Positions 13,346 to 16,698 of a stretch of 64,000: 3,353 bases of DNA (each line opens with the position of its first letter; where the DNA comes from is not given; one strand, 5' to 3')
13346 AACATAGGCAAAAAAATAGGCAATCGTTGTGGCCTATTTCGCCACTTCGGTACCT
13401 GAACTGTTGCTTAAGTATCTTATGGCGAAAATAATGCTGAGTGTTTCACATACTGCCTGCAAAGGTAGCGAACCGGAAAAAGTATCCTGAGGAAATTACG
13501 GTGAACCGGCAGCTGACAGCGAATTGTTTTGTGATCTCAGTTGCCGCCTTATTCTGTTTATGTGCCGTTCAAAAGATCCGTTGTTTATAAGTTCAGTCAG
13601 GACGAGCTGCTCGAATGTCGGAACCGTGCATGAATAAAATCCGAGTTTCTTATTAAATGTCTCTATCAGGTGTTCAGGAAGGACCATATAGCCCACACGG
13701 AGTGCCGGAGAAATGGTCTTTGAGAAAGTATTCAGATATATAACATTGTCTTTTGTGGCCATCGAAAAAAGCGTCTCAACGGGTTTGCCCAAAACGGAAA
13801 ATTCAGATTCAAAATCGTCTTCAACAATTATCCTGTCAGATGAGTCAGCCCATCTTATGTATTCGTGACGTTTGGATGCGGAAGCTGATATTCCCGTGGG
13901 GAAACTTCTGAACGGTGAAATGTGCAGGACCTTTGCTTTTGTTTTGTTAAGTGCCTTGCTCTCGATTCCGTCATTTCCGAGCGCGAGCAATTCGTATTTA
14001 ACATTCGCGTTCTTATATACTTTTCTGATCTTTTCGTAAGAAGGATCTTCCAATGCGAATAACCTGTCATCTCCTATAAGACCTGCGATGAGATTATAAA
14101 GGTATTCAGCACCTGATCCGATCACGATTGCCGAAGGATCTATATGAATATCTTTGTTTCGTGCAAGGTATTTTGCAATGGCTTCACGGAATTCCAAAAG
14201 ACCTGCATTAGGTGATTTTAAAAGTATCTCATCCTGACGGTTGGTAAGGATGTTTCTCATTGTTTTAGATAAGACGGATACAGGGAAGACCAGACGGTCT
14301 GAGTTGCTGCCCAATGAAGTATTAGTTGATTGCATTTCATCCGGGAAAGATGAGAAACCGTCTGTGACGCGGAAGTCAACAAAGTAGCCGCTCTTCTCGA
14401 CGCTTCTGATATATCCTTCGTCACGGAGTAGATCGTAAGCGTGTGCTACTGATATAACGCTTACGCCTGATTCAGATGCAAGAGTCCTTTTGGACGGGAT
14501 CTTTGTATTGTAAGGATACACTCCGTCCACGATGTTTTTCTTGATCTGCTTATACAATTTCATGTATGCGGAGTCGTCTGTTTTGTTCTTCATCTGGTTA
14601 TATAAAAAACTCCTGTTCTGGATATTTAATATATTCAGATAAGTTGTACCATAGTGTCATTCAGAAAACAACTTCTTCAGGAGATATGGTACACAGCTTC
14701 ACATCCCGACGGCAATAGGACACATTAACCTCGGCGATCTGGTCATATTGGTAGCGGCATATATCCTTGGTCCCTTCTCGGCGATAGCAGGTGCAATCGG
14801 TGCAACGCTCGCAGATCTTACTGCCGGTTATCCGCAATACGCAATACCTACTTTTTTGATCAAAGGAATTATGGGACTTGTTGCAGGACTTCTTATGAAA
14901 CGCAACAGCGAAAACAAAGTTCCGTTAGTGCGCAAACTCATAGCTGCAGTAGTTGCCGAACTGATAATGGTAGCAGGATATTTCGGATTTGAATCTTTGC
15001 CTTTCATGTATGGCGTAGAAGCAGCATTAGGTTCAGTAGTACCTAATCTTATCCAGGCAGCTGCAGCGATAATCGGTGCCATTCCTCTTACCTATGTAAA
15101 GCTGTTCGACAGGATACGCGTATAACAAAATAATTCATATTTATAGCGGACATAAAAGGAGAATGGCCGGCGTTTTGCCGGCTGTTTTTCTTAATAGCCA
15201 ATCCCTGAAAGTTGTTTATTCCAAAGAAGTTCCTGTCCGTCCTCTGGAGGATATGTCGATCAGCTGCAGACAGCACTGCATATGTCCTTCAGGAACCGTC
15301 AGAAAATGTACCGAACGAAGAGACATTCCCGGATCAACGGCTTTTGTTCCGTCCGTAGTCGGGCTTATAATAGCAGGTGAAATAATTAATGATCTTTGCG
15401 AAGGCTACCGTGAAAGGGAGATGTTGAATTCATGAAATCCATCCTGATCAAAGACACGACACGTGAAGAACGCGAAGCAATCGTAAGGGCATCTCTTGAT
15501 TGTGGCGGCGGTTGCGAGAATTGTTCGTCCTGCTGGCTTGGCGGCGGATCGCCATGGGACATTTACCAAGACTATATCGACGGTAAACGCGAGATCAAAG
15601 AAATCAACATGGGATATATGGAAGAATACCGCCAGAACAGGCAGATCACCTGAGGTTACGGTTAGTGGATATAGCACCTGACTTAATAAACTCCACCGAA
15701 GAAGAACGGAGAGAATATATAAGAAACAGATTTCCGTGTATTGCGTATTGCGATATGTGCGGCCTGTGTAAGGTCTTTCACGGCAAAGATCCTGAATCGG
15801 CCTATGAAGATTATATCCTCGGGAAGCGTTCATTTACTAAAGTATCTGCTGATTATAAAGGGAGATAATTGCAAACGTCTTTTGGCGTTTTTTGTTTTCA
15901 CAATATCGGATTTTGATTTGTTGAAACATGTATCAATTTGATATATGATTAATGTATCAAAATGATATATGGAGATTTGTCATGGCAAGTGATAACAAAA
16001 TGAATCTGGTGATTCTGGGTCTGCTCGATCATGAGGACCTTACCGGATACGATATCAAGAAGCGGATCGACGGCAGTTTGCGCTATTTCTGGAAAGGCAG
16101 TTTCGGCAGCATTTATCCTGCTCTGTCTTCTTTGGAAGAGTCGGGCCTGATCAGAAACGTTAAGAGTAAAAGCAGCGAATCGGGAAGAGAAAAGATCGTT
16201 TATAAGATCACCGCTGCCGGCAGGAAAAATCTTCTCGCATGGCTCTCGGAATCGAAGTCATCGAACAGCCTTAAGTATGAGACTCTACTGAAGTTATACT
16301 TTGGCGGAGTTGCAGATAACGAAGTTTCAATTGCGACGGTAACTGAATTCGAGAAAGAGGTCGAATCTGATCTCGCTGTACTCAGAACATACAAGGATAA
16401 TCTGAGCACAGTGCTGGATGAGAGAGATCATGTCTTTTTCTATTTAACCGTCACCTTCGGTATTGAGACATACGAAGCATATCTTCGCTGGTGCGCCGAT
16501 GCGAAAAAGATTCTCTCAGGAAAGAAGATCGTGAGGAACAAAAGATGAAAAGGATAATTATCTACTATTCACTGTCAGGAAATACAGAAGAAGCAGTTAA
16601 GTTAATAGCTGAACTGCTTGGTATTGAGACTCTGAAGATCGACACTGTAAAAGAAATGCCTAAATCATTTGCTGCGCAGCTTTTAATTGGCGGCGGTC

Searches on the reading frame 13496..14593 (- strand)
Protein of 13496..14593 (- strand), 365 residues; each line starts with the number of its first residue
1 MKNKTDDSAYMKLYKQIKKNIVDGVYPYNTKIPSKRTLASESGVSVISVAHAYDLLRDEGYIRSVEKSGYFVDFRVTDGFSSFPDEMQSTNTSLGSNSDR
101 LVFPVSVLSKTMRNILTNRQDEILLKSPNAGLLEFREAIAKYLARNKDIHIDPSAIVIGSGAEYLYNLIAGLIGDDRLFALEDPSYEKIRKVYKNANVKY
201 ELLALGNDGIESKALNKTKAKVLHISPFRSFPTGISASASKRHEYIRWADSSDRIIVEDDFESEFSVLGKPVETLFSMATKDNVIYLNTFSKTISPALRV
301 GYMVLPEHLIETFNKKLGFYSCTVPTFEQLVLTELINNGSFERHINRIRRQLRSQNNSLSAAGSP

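Call 53: search_protein_families(library=pfam, proteins=[window:13496-14593:-])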
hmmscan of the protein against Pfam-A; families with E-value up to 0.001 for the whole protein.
window:13496-14593:- (365 aa): 2 families
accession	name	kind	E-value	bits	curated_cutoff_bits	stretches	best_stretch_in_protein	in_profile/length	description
PF00155.27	Aminotran_1_2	-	2.1e-16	60.5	19.7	1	110-359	25-286/361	Aminotransferase class I and II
PF00392.27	GntR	-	1.4e-10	41.1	27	1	10-72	2-64/64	Bacterial regulatory proteins, gntR family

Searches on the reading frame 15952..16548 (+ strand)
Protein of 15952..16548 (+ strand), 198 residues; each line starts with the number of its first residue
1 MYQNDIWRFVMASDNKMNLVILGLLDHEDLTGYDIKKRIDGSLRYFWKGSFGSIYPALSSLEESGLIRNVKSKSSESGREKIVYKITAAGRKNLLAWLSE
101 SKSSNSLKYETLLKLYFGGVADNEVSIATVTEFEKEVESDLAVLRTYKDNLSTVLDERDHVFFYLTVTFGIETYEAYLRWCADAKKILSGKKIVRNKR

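Call 53: search_protein_families(library=pfam, proteins=[window:15952-16548:+])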
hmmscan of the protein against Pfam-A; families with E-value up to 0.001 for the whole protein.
window:15952-16548:+ (198 aa): 2 families
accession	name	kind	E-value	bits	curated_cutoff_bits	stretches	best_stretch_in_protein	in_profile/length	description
PF03551.20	PadR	-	1.9e-16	60.2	27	1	21-94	1-73/75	Transcriptional regulator PadR-like family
PF10400.15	Vir_act_alpha_C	-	2.3e-14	54.3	22.4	1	108-188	2-77/78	Virulence activator alpha C-term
